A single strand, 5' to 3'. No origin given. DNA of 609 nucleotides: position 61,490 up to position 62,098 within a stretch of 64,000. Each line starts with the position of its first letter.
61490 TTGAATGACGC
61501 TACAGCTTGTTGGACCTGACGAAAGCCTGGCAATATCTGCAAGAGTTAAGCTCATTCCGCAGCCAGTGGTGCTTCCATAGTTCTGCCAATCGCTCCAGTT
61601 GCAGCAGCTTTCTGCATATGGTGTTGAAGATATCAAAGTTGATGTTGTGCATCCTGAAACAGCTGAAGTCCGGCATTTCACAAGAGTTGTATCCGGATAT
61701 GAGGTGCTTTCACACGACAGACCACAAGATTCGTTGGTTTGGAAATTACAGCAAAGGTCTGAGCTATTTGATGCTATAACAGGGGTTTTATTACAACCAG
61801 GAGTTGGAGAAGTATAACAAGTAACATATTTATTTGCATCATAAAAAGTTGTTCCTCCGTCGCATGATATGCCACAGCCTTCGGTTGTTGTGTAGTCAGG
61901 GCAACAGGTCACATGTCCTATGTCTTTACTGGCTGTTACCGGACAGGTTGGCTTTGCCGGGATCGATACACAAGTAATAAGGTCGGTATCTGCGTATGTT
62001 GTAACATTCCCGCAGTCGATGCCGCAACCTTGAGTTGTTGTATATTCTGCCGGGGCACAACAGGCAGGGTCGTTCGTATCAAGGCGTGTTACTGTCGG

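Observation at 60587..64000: Giant protein made of at least 16 tandem six-cysteine ~50-aa modules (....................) plus a distinct Cys-rich C-terminal domain; family not recognised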

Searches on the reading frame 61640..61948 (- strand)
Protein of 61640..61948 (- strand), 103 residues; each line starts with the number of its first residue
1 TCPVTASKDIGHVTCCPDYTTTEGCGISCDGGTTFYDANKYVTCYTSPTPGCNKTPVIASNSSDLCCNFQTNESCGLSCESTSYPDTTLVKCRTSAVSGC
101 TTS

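Call 61: predict_structure(alignment_id=A4)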
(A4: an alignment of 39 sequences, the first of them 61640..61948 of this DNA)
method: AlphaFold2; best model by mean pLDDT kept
length: 103 residues; sequences in the alignment: 39
mean_pLDDT: 89.3   pTM: 0.69
mean pLDDT of the five models: 89.3, 88.4, 87.6, 87.2, 85.2
residues with pLDDT >= 90: 57; 70-90: 44; 50-70: 2; < 50: 0
segments of 3 or more residues with pLDDT < 50: none
pLDDT, mean of each block of 10 residues (from residue 1): 77 80 93 91 89 87 93 94 95 94 88
secondary structure, 60 per line:
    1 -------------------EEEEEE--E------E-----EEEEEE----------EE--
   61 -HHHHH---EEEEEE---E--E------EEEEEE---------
elements in order: E20-25 E41-46 H62-66 E70-75 E89-94

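Call 74: fold_search(model_id=the predicted structure, library=pdb)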
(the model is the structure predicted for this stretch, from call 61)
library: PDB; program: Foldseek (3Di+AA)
matches with E <= 10: 14; with E <= 0.001: 0
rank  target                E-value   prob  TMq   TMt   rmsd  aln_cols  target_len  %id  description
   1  6v65_A                2.9e+00  0.08  0.21  0.20   8.8        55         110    4  Crystal structure of KRAS(GMPPNP)-NF1(GRD)-SPRED1 complex (released 2020-07-15)
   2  4m03                  2.9e+00  0.04  0.18  0.13  11.3       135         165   16  C-terminal fragment(residues 576-751) of binding region of SraP (released 2014-06-18)
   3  8enb_A                3.4e+00  0.01  0.14  0.16  17.9        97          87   11  Crystal structure of LGR ligand alpha2/beta5 from C. elegans in crystal form 2 (released 2023-01-11)
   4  8v1j_B                4.0e+00  0.05  0.23  0.21  16.3        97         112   13  Structure of an allelic variant of Puccinia graminis f. sp. tritici (Pgt) effector AvrSr27 (AvrSr27-1) (released 2024-06-12)
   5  3u2g                  5.3e+00  0.01  0.18  0.09  18.2        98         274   15  Crystal structure of the C-terminal DUF1608 domain of the Methanosarcina acetivorans S-layer (MA0829) protein (released 2012-07-04)
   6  9sw0_B                5.6e+00  0.04  0.16  0.06   6.7        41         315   15  XRCC3-RAD51C-RAD51D-XRCC2 (XRCC3 complex) capping a RAD51 filament on a D-loop intermediate (released 2025-11-12)
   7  5o31_Q                7.1e+00  0.06  0.25  0.22   9.4        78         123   10  Mitochondrial complex I in the deactive state (released 2018-01-17)
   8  9n9q_G                7.1e+00  0.02  0.18  0.02  21.2        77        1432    9  Cryo-EM structure of the RNA-guided transcription complex (released 2025-12-24)
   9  7olc_SO               8.9e+00  0.04  0.20  0.16   3.5        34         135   12  Thermophilic eukaryotic 80S ribosome at idle POST state (released 2022-01-26)
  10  2kr0_MODEL_1_A        8.9e+00  0.02  0.20  0.06  14.6        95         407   12  Solution structure of the proteasome ubiquitin receptor Rpn13 (released 2010-05-26)
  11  2ra1                  9.4e+00  0.06  0.21  0.07   5.8        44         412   11  Crystal structure of the N-terminal part of the bacterial S-layer protein SbsC (released 2008-08-19)
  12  3htx_A                9.4e+00  0.01  0.10  0.03  12.0        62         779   16  Crystal structure of small RNA methyltransferase HEN1 (released 2009-09-29)
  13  1wi1_MODEL_1_A        1.0e+01  0.01  0.19  0.16  16.8       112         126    4  Solution structure of the PH domain of human calcium-dependent activator protein for secretion (CAPS) (released 2004-11-28)
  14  4k3y_C                1.0e+01  0.01  0.19  0.07  15.2        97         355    9  Crystal structure of a subtype N11 neuraminidase-like protein of A/flat-faced bat/Peru/033/2010 (H18N11) (released 2013-10-23)

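Call 102: search_protein_families(library=pfam, alignment_id=A4, max_evalue=1)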
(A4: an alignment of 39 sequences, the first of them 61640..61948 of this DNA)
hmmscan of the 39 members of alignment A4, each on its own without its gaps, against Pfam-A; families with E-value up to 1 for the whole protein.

A. member 1, window:61640-61948:- (103 aa): 1 family
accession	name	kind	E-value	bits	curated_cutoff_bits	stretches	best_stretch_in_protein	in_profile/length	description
PF18224.6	ToxB_N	-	0.065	13.7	25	1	56-83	24-52/61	ToxB N-terminal domain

B. families by the number of members that match (of 39 scanned): 15 families
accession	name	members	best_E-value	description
PF04864.19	Alliinase_C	2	0.047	Allinase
PF24928.1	DUF7748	1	0.011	Domain of unknown function (DUF7748)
PF05196.18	PTN_MK_N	1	0.023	PTN/MK heparin-binding protein family, N-terminal domain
PF23106.1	EGF_Teneurin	1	0.041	Teneurin-like EGF domain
PF18224.6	ToxB_N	1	0.065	ToxB N-terminal domain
PF06858.20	NOG1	1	0.081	Nucleolar GTP-binding protein 1 (NOG1)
PF16851.10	Stomagen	1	0.089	Stomagen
PF04175.17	DUF406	1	0.097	Protein of unknown function (DUF406)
PF10988.14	DUF2807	1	0.12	Putative auto-transporter adhesin, head GIN domain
PF01500.22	Keratin_B2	1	0.12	Keratin, high sulfur B2 protein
PF01160.23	Opiods_neuropep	1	0.21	Vertebrate endogenous opioids neuropeptide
PF23332.1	CC4_RECK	1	0.45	RECK-like, CC4 domain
PF15839.10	TEX29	1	0.55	Testis-expressed sequence 29 protein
PF24439.1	DUF7558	1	0.7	Family of unknown function (DUF7558)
PF10261.15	FIT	1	0.73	Fat storage-inducing transmembrane protein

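Call 104: fold_search(model_id=the predicted structure, library=viral)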
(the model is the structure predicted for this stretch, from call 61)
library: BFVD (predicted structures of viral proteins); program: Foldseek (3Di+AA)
matches with E <= 10: 83; with E <= 0.001: 0
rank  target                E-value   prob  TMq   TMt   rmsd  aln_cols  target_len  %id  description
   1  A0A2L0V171            1.4e+00  0.28  0.26  0.21   6.1        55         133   14  (no name in the UniProt tables at hand)
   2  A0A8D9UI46            2.5e+00  0.08  0.23  0.10  15.2        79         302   18  (no name in the UniProt tables at hand)
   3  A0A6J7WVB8            3.0e+00  0.20  0.26  0.37   3.1        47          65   13  Uncharacterized protein [uncultured Caudovirales phage]
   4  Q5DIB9                3.0e+00  0.15  0.30  0.31   6.4        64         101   17  Accessory protein 7a [SARS coronavirus WH20]
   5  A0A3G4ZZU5            3.0e+00  0.12  0.22  0.20   3.6        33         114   30  Uncharacterized protein [Harvfovirus sp.]
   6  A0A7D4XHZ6            3.0e+00  0.04  0.16  0.02   9.5        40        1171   20  Non-structural polyprotein (Fragment) [PNG bee virus 7]
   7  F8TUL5                3.1e+00  0.11  0.25  0.20   8.2        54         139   11  (no name in the UniProt tables at hand)
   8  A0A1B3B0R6            4.2e+00  0.06  0.19  0.22   8.5        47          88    8  Uncharacterized protein [Gordonia phage Jumbo]
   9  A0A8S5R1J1            4.2e+00  0.05  0.19  0.25  13.4        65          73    8  C2H2 type zinc-finger protein [Siphoviridae sp. ct6d71]
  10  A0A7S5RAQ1            4.2e+00  0.04  0.17  0.17   8.7        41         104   17  (no name in the UniProt tables at hand)
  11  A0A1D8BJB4            4.2e+00  0.03  0.16  0.14  11.5        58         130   12  SIFV.gp50-like protein [Sulfolobus islandicus filamentous virus 2]
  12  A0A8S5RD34            4.4e+00  0.10  0.26  0.33   7.2        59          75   10  Uncharacterized protein [virus sp. ctPYc18]
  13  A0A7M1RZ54            4.4e+00  0.09  0.24  0.43   9.8        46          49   13  Uncharacterized protein [uncultured phage cr111_1]
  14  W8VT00                4.4e+00  0.05  0.20  0.09   8.4        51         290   12  (no name in the UniProt tables at hand)
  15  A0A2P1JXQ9            4.7e+00  0.05  0.20  0.25   8.4        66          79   14  Uncharacterized protein [Rhodococcus phage Finch]
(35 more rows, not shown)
